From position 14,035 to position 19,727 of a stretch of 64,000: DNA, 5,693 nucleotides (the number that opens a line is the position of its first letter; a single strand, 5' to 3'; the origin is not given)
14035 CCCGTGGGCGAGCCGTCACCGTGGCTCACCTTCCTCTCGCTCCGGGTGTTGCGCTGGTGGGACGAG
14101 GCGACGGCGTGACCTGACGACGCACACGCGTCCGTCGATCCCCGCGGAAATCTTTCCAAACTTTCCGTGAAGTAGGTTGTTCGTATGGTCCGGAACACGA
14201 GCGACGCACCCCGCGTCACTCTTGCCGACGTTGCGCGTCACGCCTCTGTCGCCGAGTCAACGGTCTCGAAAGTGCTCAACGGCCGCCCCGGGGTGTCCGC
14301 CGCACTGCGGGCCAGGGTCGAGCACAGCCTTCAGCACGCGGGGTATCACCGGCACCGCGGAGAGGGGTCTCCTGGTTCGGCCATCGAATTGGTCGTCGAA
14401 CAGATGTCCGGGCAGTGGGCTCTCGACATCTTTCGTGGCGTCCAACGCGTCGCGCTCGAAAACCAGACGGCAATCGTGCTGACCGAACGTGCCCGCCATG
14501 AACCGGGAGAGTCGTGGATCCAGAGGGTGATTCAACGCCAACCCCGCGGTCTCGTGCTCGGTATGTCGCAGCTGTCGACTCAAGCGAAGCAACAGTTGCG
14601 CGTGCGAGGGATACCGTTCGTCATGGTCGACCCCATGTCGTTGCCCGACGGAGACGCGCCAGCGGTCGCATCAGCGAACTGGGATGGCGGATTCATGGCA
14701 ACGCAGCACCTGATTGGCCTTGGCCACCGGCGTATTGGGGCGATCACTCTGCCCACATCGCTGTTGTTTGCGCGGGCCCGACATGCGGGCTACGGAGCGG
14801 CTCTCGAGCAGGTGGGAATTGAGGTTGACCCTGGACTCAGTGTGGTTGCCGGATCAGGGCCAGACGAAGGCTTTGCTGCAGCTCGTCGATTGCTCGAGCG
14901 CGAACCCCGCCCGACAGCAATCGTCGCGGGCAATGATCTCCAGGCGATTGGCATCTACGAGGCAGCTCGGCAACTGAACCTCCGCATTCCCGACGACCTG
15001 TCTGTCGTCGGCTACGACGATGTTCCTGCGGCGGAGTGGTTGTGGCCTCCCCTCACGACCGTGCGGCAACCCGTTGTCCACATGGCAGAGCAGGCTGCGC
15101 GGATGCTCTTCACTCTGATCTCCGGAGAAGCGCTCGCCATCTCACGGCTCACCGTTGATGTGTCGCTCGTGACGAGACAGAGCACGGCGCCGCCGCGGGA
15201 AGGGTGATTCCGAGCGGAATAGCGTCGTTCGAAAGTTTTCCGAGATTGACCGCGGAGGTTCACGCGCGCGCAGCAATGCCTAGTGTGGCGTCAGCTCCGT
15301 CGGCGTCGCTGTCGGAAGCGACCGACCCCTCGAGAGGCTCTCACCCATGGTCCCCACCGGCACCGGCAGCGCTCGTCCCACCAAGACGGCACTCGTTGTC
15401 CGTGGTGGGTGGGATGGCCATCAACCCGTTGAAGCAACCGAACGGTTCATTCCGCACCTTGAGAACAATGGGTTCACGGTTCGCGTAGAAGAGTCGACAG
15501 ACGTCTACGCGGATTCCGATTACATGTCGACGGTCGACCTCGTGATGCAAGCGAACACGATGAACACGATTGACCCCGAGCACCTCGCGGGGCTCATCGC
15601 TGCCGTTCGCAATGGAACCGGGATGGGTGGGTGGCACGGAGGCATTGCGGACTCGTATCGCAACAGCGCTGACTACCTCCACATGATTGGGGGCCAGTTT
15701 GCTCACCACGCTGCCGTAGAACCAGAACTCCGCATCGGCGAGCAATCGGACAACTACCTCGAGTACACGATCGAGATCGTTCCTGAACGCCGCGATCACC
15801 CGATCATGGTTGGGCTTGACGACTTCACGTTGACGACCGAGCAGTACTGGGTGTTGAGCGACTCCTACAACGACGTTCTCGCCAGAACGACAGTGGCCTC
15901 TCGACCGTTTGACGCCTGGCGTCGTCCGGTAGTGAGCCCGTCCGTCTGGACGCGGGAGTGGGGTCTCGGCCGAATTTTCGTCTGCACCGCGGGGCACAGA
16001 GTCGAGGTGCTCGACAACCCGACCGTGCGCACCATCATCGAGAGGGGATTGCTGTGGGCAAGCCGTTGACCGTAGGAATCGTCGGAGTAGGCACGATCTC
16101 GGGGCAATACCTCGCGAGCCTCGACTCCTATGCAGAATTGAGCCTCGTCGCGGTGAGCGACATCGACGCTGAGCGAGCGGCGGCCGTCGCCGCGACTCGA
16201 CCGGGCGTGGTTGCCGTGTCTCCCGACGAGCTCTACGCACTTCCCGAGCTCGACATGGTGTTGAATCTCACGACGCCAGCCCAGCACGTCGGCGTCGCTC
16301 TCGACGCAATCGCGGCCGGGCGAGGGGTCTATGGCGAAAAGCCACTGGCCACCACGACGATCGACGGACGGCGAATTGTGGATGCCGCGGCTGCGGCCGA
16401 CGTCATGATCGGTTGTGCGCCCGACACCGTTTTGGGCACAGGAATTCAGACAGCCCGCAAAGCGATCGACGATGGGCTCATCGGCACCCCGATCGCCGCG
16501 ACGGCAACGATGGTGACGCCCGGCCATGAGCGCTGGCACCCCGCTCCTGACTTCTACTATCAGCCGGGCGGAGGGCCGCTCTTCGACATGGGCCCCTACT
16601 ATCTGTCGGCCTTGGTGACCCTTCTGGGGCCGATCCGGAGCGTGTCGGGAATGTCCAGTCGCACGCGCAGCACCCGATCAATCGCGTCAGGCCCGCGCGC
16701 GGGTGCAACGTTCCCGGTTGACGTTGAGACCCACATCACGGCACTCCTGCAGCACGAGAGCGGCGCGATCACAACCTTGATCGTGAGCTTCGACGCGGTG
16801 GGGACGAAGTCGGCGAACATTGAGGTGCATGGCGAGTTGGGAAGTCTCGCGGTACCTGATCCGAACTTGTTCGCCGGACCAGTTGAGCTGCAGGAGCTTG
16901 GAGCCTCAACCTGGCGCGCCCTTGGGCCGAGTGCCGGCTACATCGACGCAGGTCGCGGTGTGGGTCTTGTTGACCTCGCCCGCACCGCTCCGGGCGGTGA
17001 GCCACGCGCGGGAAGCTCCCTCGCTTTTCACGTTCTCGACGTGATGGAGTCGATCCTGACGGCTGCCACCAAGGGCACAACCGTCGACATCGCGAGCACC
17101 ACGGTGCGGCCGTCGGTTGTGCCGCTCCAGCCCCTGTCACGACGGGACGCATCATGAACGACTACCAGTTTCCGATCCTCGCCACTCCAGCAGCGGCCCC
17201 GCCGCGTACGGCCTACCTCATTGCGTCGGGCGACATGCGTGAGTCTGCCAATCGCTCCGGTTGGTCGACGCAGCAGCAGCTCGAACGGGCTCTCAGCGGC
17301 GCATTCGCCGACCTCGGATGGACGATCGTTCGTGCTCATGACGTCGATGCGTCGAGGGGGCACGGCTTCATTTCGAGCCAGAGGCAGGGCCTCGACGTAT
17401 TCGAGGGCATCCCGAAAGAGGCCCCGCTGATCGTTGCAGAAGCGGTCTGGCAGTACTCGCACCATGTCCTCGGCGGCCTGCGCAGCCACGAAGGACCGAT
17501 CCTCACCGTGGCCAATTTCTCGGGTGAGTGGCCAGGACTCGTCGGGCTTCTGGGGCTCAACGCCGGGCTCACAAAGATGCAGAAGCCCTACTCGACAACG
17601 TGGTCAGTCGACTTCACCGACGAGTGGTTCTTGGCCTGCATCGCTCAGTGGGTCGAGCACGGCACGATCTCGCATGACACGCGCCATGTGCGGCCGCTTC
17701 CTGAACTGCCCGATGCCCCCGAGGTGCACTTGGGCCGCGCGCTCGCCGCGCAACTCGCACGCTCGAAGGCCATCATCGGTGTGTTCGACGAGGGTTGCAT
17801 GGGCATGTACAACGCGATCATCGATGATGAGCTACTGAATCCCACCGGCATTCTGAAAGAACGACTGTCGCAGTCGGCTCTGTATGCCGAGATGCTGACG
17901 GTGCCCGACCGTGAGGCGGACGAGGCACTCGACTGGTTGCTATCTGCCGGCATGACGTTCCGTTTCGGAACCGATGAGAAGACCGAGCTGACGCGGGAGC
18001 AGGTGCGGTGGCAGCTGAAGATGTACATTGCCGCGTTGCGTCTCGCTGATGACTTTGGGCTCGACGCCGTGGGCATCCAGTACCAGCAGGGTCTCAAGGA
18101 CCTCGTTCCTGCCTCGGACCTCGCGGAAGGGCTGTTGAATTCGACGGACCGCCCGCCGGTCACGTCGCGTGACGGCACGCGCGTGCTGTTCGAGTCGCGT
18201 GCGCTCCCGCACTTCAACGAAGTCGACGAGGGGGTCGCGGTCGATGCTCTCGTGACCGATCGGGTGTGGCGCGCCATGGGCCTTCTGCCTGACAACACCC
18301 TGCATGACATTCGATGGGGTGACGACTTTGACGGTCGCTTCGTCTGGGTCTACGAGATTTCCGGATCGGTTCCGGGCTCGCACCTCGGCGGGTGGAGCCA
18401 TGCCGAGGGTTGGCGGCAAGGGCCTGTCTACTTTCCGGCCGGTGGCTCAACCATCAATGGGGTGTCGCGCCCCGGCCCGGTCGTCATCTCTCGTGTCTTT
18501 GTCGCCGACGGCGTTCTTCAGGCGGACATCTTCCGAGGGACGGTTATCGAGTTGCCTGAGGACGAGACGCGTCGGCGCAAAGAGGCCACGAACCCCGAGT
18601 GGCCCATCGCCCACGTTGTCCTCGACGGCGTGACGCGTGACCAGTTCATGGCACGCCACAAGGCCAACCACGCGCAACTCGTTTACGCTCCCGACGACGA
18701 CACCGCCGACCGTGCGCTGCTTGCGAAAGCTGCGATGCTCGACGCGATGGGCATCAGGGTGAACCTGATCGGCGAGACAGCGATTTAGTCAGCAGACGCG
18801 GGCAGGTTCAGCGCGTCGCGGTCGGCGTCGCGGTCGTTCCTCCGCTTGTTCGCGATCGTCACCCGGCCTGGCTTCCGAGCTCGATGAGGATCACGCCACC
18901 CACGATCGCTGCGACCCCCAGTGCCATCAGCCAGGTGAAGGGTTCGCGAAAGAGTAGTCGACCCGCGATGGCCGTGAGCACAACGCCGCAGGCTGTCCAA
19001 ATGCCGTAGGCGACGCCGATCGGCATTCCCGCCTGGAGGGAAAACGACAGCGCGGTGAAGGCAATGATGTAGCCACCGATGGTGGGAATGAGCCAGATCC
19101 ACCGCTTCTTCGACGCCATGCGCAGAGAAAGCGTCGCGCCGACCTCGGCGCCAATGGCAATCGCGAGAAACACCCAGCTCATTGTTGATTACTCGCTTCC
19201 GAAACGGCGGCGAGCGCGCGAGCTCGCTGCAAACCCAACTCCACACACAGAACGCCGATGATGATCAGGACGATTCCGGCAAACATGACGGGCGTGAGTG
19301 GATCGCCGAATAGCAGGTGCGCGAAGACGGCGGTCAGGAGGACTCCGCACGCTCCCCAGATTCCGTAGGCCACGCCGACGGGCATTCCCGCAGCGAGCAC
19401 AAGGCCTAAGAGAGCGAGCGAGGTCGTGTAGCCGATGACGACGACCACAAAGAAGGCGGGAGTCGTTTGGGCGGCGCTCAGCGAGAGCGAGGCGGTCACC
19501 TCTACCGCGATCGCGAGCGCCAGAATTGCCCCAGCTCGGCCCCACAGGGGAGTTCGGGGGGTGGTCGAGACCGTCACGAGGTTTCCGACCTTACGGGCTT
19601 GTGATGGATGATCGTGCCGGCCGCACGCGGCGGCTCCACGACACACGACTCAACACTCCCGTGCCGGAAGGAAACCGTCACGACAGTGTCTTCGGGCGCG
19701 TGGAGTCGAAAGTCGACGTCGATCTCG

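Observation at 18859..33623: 14.8-kb, 12-gene minus-strand operon with nine consecutive 4-nt stop/start overlaps, running from an oligosaccharide importer through mixed enzymes to an SMR exporter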

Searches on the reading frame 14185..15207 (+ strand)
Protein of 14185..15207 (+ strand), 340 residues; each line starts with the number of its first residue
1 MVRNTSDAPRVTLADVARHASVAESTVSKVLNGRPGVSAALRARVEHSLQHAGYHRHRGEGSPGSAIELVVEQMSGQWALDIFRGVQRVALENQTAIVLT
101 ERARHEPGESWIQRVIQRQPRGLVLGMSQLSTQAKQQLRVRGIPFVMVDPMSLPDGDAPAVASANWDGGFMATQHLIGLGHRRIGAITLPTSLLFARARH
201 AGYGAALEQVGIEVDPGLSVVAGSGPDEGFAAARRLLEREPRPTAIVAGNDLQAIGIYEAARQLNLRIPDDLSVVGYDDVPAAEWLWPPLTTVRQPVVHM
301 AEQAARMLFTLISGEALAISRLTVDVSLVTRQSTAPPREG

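Call 7: search_protein_families(library=pfam, proteins=[window:14185-15207:+], max_evalue=0.01)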
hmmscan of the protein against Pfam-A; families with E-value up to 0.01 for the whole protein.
window:14185-15207:+ (340 aa): 5 families
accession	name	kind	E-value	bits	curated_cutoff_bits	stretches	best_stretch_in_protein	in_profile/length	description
PF13377.12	Peripla_BP_3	-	3.1e-35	122.1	26.5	1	174-334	2-167/167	Periplasmic binding protein-like domain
PF00532.27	Peripla_BP_1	-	4.8e-24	85.7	22.2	1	67-312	4-261/281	Periplasmic binding proteins and sugar binding domain of LacI family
PF00356.27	LacI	-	1.9e-11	44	27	1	12-56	1-45/46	Bacterial regulatory proteins, lacI family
PF13407.12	Peripla_BP_4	-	1.2e-09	38.5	35.1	1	68-315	2-257/258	Periplasmic binding protein domain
PF13560.12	HTH_31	-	0.00064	20.4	27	1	9-39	13-44/64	Helix-turn-helix domain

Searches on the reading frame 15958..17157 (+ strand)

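Call 7: search_protein_families(library=pfam, proteins=[window:15958-17157:+], max_evalue=0.01)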
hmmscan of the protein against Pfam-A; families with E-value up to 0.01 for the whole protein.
window:15958-17157:+ (399 aa): 4 families
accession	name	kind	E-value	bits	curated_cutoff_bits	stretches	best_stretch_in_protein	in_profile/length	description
PF22725.1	GFO_IDH_MocA_C3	-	2.5e-24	86.1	27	1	163-297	1-123/124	GFO/IDH/MocA C-terminal domain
PF01408.29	GFO_IDH_MocA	-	9.7e-15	55.8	24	1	38-151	2-116/120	Oxidoreductase family, NAD-binding Rossmann fold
PF02894.22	GFO_IDH_MocA_C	-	1.9e-07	31.6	22.9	1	167-298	1-128/218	Oxidoreductase family, C-terminal alpha/beta domain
PF03447.22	NAD_binding_3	-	0.0041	18.3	24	1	43-147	1-109/116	Homoserine dehydrogenase, NAD binding domain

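Call 52: search_protein_families(library=ncbifam, proteins=[window:15958-17157:+], max_evalue=0.001)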
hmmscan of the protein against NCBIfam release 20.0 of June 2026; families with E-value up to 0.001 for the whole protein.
window:15958-17157:+ (399 aa): 10 families
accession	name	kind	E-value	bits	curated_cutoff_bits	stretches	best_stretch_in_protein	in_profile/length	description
TIGR04380.1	myo_inos_iolG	equivalog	1.3e-15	57.1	355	1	37-299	2-252/330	inositol 2-dehydrogenase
NF052479.1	LevoglcsnDh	equivalog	1.4e-15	56.8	650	1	66-298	41-288/386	levoglucosan dehydrogenase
NF040723.1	UDP-GlcNAcDh_Arch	equivalog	1.5e-13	50.9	450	1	37-192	1-155/302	UDP-N-acetylglucosamine 3-dehydrogenase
NF052679.1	InsChiInosDhIolG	equivalog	2.7e-12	46.4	540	1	37-184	3-154/343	bifunctional inositol 2-dehydrogenase/D-chiro-inositol 1-dehydrogenase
NF008607.0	PRK11579.1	subfamily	9.3e-11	41.3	330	1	37-230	5-196/346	oxidoreductase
NF041392.1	XylDh_Gfo6_Halo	equivalog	1e-09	37.7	350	1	64-238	46-229/350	D-xylose 1-dehydrogenase Gfo6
NF058561.1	BT_2158_fam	equivalog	6.4e-06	25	750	1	40-177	37-176/487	glycoside 3-dehydrogenase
NF058563.1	BT_2159_fam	equivalog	6.7e-05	22.1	650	1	38-153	2-118/350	disaccharide 3-dehydrogenase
NF007574.0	PRK10206.1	equivalog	0.00054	19.1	352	1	89-178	57-146/345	oxidoreductase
NF009830.0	PRK13304.1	equivalog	0.00055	19.5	267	0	37-120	2-84/265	aspartate dehydrogenase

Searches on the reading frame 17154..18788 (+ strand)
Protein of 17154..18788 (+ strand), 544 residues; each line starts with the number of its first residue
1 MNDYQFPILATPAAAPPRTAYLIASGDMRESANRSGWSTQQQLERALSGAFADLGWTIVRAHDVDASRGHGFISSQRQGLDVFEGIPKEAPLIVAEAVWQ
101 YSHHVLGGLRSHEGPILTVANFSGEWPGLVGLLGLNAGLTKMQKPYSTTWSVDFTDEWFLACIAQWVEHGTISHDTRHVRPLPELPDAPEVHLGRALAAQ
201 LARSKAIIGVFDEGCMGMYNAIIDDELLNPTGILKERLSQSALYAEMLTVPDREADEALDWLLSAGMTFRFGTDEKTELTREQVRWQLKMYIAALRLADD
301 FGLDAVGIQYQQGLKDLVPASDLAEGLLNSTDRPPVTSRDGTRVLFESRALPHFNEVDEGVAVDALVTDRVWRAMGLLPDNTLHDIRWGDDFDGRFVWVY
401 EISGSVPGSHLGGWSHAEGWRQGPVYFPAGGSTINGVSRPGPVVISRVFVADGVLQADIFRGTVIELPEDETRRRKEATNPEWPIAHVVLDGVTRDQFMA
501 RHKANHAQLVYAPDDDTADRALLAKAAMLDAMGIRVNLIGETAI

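Call 7: search_protein_families(library=pfam, proteins=[window:17154-18788:+], max_evalue=0.01)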
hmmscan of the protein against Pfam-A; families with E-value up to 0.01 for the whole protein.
window:17154-18788:+ (544 aa): 1 family
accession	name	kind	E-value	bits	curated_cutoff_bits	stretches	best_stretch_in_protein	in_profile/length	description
PF02952.23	Fucose_iso_C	-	6.3e-10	39.3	29.3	1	425-511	32-121/143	L-fucose isomerase, C-terminal domain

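Call 52: search_protein_families(library=ncbifam, proteins=[window:17154-18788:+], max_evalue=0.001)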
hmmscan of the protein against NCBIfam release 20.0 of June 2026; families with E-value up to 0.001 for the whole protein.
window:17154-18788:+ (544 aa): 0 families

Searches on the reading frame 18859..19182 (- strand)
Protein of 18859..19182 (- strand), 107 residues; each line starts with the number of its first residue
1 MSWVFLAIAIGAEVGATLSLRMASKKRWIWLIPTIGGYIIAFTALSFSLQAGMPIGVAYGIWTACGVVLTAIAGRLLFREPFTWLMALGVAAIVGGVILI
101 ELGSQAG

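Call 7: search_protein_families(library=pfam, proteins=[window:18859-19182:-], max_evalue=0.01)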
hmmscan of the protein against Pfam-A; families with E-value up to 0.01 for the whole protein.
window:18859-19182:- (107 aa): 3 families
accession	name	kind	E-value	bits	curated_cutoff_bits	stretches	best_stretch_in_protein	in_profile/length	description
PF00893.25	Multi_Drug_Res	-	4.1e-19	69.3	23.7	1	1-91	1-91/93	Small Multidrug Resistance protein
PF00892.27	EamA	-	0.0024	18.6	28.2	1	20-100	57-133/135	EamA-like transporter family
PF09594.16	GT87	-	0.0047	17.2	25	1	42-93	6-63/237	Glycosyltransferase family 87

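Call 52: search_protein_families(library=ncbifam, proteins=[window:18859-19182:-], max_evalue=0.001)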
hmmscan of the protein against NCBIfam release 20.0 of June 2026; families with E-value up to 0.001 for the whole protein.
window:18859-19182:- (107 aa): 22 families
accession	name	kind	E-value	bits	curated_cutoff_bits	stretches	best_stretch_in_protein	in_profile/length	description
NF033470.1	SMR_qac_bcrC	exception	1.1e-15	58.1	225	1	3-101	4-102/114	quaternary ammonium compound efflux SMR transporter BcrC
NF033137.0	SMR_qac_int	equivalog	8.6e-15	55.2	188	1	2-106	2-106/109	Qac family quaternary ammonium compound efflux SMR transporter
NF051481.1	EbrA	exception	5.6e-13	49.2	160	1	2-101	4-103/104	SMR family multidrug efflux transporter EbrA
NF033136.1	SMR_qac_K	exception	6.6e-13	49.4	205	1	2-106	3-107/110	quaternary ammonium compound efflux SMR transporter QacK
NF051482.1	EbrB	exception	1.1e-12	48.5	160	1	4-101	5-102/105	SMR family multidrug efflux transporter EbrB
NF000148.1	SMR_qac_pB8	exception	1.8e-12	47.9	200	1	3-107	4-108/110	Qac-pB8 family quaternary ammonium compound efflux SMR transporter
NF000067.2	SMR_qac_FL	exception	2.8e-11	43.9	205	1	2-104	3-105/110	quaternary ammonium compound efflux SMR transporter QacL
NF000278.1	SMR_qac_G2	exception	2.2e-10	40.9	220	1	2-106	3-107/110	quaternary ammonium compound efflux SMR transporter QacG2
NF033469.1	SMR_qac_bcrB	exception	3.7e-10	40.3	205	1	4-102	5-103/105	quaternary ammonium compound efflux SMR transporter BcrB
NF000280.1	SMR_efflux_smr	exception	6e-10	39.7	200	1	1-102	1-103/105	multidrug efflux SMR transporter Smr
NF007767.1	PRK10452.1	equivalog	7e-10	39.1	122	1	2-105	3-106/120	multidrug/spermidine efflux SMR transporter subunit MdtJ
NF000384.1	QacCGHJ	equivalog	8.4e-10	38.9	160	1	1-102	1-102/107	QacCGHJ group quaternary ammonium compound efflux SMR transporter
NF000276.2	SMR_qac_E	exception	3.1e-09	37.1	185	1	2-100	2-100/101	quaternary ammonium compound efflux SMR transporter QacE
NF000279.1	qac_SMR_H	exception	6.2e-09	36.2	205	1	1-101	1-101/107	quaternary ammonium compound efflux SMR transporter QacH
NF012170.0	qac_SMR_J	exception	6.7e-09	36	210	1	1-102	1-102/107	quaternary ammonium compound efflux SMR transporter QacJ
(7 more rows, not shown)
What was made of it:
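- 18859..19182 (-): SMR subunit B (107 aa). Lys/Arg lie in loops 1 and 3, giving the opposite topology, so with SMR-A it probably forms an antiparallel heterodimeric exporter. Multi_Drug_Res (call 7); call 52.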

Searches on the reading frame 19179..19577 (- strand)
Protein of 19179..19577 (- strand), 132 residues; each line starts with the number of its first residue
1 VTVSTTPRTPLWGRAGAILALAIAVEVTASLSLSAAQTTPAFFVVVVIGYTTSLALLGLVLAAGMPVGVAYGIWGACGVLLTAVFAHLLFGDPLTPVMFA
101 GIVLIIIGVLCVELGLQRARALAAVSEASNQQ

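Call 7: search_protein_families(library=pfam, proteins=[window:19179-19577:-], max_evalue=0.01)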
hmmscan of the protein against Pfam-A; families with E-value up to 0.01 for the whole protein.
window:19179-19577:- (132 aa): 1 family
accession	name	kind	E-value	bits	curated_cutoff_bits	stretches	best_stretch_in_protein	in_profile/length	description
PF00893.25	Multi_Drug_Res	-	6.2e-14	52.7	23.7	1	18-105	5-93/93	Small Multidrug Resistance protein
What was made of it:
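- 19179..19577 (-): SMR subunit A (132 aa). Lys/Arg lie at both termini. Multi_Drug_Res (call 7).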

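Call 52: search_protein_families(library=ncbifam, proteins=[window:19179-19577:-], max_evalue=0.001)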
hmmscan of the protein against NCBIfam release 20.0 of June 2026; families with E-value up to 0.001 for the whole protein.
window:19179-19577:- (132 aa): 21 families
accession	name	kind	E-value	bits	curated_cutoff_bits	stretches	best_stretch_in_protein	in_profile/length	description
NF033137.0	SMR_qac_int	equivalog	8e-14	52.1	188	1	18-114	5-102/109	Qac family quaternary ammonium compound efflux SMR transporter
NF033136.1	SMR_qac_K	exception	1e-11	45.5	205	1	18-114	6-103/110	quaternary ammonium compound efflux SMR transporter QacK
NF007767.1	PRK10452.1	equivalog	1.2e-11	44.9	122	1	18-120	6-109/120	multidrug/spermidine efflux SMR transporter subunit MdtJ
NF000276.2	SMR_qac_E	exception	2.1e-11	44.1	185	1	18-111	5-99/101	quaternary ammonium compound efflux SMR transporter QacE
NF000067.2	SMR_qac_FL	exception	3.7e-10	40.3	205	1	18-113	6-102/110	quaternary ammonium compound efflux SMR transporter QacL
NF000278.1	SMR_qac_G2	exception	4.1e-10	40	220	1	18-114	6-103/110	quaternary ammonium compound efflux SMR transporter QacG2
NF051482.1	EbrB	exception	3.5e-09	37.3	160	1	18-112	6-101/105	SMR family multidrug efflux transporter EbrB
NF042984.1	SMR_efflux_EmrE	exception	5.7e-09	36.3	226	1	16-114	9-103/110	multidrug efflux SMR transporter EmrE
NF051481.1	EbrA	exception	1.1e-08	35.4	160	1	19-112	8-102/104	SMR family multidrug efflux transporter EbrA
NF007087.1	PRK09541.1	subfamily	2.5e-08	34.4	162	1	19-114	7-103/110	EmrE family multidrug efflux SMR transporter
NF033470.1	SMR_qac_bcrC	exception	3.8e-08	33.8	225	1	20-112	8-101/114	quaternary ammonium compound efflux SMR transporter BcrC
NF000148.1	SMR_qac_pB8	exception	4.3e-07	30.5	200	1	19-114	7-103/110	Qac-pB8 family quaternary ammonium compound efflux SMR transporter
NF007934.1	PRK10650.1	equivalog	6e-07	29.9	103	1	16-114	9-108/109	multidrug/spermidine efflux SMR transporter subunit MdtI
NF000280.1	SMR_efflux_smr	exception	2.2e-06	28.2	200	1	19-114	6-103/105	multidrug efflux SMR transporter Smr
TIGR03340.1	phn_DUF6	hypoth_equivalog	5.6e-06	26.2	288.15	1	26-123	48-144/281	phosphonate utilization associated putative membrane protein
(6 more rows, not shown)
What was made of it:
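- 19179..19577 (-): Qac/MdtJ/EbrB-like, all below cut-off (call 52).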
